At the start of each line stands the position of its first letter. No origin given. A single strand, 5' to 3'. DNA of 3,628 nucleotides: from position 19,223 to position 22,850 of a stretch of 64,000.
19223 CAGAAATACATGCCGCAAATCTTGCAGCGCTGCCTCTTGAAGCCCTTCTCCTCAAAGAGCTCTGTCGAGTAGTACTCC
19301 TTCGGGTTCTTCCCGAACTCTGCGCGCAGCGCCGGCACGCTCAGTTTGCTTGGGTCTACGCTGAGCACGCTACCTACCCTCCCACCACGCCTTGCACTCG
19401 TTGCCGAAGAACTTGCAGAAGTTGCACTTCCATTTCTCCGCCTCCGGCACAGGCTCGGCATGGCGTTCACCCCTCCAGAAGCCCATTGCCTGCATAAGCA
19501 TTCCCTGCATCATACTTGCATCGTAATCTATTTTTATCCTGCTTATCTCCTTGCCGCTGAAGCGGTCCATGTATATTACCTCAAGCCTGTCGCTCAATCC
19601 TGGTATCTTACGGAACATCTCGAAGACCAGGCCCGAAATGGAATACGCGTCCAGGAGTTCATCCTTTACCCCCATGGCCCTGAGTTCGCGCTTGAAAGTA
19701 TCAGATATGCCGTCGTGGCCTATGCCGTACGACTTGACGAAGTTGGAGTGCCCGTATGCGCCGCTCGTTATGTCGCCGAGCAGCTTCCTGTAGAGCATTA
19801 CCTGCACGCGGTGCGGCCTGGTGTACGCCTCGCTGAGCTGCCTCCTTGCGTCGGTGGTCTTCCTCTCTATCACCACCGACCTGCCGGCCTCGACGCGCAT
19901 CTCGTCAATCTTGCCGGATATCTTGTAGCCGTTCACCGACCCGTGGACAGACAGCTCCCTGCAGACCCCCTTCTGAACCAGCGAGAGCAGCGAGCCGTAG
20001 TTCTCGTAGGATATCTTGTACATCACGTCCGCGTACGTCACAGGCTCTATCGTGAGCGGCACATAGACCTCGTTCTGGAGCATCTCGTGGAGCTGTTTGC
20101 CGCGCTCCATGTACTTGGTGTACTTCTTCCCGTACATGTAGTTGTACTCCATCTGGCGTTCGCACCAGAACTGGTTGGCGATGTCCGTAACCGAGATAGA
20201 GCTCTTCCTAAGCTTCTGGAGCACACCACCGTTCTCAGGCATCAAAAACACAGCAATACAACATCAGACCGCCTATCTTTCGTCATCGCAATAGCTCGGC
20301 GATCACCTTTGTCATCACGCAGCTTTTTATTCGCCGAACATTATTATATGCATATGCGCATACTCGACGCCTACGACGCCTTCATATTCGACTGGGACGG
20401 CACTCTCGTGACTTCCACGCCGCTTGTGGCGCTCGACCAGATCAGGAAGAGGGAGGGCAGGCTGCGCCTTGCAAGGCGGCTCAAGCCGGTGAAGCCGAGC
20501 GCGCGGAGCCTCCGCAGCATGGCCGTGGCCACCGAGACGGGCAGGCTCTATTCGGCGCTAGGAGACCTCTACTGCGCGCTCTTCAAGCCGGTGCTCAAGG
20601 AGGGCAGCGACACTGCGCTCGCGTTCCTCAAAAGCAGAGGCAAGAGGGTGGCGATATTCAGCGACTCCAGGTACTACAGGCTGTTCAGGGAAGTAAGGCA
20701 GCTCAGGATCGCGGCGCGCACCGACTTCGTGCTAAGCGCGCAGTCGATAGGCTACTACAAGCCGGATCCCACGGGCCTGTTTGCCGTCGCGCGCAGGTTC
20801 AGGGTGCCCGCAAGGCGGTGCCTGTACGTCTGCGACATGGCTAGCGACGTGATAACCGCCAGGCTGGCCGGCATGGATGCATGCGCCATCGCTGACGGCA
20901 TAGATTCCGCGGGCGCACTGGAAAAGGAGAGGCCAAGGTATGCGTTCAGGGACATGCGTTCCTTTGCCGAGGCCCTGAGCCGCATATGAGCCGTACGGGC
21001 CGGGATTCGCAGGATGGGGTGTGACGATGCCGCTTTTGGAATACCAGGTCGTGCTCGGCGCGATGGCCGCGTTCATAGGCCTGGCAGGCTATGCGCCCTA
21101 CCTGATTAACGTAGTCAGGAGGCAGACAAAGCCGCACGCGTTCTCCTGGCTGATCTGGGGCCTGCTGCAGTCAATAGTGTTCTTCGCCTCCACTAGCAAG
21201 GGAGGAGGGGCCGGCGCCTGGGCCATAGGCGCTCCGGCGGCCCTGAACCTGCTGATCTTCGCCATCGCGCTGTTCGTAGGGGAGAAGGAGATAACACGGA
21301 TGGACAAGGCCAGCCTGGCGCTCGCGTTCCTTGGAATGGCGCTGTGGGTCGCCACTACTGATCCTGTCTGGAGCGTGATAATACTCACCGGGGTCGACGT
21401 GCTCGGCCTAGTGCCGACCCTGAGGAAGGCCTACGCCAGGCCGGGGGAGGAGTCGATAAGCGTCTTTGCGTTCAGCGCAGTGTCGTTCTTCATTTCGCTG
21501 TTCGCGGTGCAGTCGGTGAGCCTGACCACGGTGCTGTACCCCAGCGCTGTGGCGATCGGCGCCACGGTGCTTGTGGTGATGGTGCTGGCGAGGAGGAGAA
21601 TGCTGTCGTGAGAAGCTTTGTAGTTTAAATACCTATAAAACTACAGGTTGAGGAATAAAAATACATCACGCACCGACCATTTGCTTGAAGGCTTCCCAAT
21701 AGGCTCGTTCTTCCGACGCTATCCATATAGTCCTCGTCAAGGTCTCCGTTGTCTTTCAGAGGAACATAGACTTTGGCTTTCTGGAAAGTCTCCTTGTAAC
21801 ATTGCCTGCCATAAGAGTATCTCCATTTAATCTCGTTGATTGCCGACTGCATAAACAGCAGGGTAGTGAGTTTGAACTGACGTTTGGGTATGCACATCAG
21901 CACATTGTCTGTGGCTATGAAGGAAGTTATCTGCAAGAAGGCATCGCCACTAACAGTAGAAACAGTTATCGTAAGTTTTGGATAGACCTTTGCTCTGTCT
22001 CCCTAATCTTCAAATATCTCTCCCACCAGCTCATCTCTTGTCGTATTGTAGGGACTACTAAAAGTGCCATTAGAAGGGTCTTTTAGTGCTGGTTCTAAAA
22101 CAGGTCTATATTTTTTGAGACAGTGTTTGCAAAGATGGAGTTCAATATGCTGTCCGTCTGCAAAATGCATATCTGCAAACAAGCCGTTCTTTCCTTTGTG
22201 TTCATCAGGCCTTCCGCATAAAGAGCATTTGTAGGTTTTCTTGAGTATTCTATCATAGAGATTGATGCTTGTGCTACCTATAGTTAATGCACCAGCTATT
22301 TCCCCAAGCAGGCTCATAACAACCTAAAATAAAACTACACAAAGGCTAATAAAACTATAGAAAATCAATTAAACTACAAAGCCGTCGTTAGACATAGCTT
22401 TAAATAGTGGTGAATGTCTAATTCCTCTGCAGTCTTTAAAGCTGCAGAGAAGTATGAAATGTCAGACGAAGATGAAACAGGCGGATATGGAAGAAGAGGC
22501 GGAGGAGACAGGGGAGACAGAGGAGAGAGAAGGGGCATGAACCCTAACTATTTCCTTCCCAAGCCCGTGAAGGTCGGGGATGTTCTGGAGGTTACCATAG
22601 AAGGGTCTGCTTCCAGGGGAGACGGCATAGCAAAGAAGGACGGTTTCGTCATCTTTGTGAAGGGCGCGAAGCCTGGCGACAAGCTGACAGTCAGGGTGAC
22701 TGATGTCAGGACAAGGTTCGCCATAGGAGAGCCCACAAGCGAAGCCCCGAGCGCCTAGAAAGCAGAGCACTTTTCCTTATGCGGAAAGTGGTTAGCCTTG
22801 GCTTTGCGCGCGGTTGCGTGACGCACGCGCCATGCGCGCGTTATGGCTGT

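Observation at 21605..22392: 768-bp AT-rich insertion with perfect 14-bp terminal inverted repeats and a 9-bp near-duplication, but no transposase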

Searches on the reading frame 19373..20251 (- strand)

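Call 103: search_protein_families(library=pfam, proteins=[window:19373-20251:-], max_evalue=0.01)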
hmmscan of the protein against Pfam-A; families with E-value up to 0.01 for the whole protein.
window:19373-20251:- (293 aa): 2 families
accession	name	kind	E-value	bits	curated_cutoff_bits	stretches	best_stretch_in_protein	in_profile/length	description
PF09810.15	Exo5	-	6.1e-46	158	25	3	15-121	7-118/367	Exonuclease V - a 5' deoxyribonuclease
PF12705.13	PDDEXK_1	-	0.00048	20.6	22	1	23-161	66-172/247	PD-(D/E)XK nuclease superfamily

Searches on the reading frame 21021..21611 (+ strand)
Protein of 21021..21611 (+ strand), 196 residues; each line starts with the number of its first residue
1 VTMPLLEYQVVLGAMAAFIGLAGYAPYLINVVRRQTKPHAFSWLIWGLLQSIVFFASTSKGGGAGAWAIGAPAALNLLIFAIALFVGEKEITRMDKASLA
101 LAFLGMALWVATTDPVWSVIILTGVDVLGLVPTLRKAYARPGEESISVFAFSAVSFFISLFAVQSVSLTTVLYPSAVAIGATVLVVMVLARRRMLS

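Call 9: search_protein_families(library=pfam, proteins=[window:21021-21608:+], max_evalue=1)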
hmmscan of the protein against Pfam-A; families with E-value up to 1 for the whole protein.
window:21021-21608:+ (196 aa): 1 family
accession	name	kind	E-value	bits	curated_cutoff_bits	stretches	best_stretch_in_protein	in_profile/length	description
PF11177.13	DUF2964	-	0.079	13.6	24.2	1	6-24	4-22/62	Protein of unknown function (DUF2964)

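Call 21: find_encoding_contigs(protein=window:21021-21611:+, flank=6000, max_places=10)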
Protein window:21021-21611:+ (196 aa): no gene with exactly this product is on record in the collection.

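Call 22: find_related_loci(query=window:21021-21608:+, collection=genome_contigs, flank=6000)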
Query window:21021-21608:+ (196 aa) in genome_contigs; peptide patterns used: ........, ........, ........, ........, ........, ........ (x = any residue, [..] = any of these).
304 stretches matched a pattern; 89 encode a relative of the query (tblastn E <= 1e-3); the best 80 are kept; 78 distinct loci.
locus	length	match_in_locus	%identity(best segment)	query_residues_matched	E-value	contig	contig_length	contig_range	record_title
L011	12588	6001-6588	70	1-196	2e-85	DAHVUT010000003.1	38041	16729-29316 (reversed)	MAG TPA_asm: Candidatus Micrarchaeota archaeon isolate clean711 k141_535117, whole genome shotgun sequence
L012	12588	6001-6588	65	1-196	1e-74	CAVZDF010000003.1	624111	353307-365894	MAG: uncultured Candidatus Micrarchaeota archaeon isolate MFD09222.bin.1.113 genome assembly, contig: contig_51085, whol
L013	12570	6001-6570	65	3-192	4e-70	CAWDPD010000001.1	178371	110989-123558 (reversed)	MAG: uncultured Candidatus Micrarchaeota archaeon isolate MFD09222.bin.2.134 genome assembly, contig: contig_146874, who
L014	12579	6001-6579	56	1-193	2e-60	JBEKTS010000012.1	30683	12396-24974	MAG: Nitrososphaerales archaeon isolate SPRUCE 563 SPRUCE_563_12, whole genome shotgun sequence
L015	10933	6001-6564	58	6-193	2e-60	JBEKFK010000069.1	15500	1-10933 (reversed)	MAG: Nitrososphaerales archaeon isolate SPRUCE 228 SPRUCE_228_69, whole genome shotgun sequence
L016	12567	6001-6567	50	6-194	2e-58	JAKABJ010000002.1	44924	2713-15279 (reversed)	MAG: Candidatus Micrarchaeota archaeon isolate WH2.bin153 NODE_1207_length_44924_cov_3.898922, whole genome shotgun sequ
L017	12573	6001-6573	49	6-196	1e-56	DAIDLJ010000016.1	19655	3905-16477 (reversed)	MAG TPA_asm: Candidatus Micrarchaeota archaeon isolate clean425 NODE_16_length_19655_cov_3.096843, whole genome shotgun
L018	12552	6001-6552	51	5-188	8e-55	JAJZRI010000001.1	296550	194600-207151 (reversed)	MAG: Candidatus Micrarchaeota archaeon isolate SKS1.bin82 NODE_19_length_296550_cov_4.502626, whole genome shotgun seque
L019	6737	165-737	56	6-196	3e-53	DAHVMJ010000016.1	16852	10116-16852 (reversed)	MAG TPA_asm: Candidatus Micrarchaeota archaeon isolate clean546 NODE_16_length_16852_cov_6.554635, whole genome shotgun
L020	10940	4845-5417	42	5-195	2e-50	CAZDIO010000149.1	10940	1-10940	MAG TPA_asm: uncultured Bdellovibrionales bacterium isolate binchicken_co200_37 genome assembly, contig: k141_590070, wh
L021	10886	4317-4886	45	5-193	6e-48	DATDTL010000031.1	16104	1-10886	MAG TPA_asm: archaeon isolate SMAG_U8030 k141_2361119, whole genome shotgun sequence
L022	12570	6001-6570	41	7-196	9e-48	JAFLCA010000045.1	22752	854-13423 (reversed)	MAG: Deltaproteobacteria bacterium isolate UWPOB_DELTA1 gnl_X_BEAILMKM_45, whole genome shotgun sequence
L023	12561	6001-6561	40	6-192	3e-47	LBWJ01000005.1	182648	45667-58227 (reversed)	MAG: Candidatus Peregrinibacteria bacterium GW2011_GWC2_39_14 UT33_C0005, whole genome shotgun sequence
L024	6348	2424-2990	40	5-193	2e-46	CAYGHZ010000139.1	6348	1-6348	MAG TPA_asm: uncultured Candidatus Marinamargulisbacteria bacterium isolate ERP113451_co3_195 genome assembly, contig: N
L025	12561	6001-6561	41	9-195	2e-46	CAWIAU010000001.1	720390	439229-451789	MAG: uncultured bacterium isolate MFD01275.bin.1.89 genome assembly, contig: contig_10368, whole genome shotgun sequence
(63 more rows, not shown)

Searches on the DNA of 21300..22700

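Call 110: search_rna_families(source=window, start=21300, end=22700, threshold=evalue, max_evalue=1)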
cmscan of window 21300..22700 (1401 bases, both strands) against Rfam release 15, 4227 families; matches with E-value up to 1: 0.
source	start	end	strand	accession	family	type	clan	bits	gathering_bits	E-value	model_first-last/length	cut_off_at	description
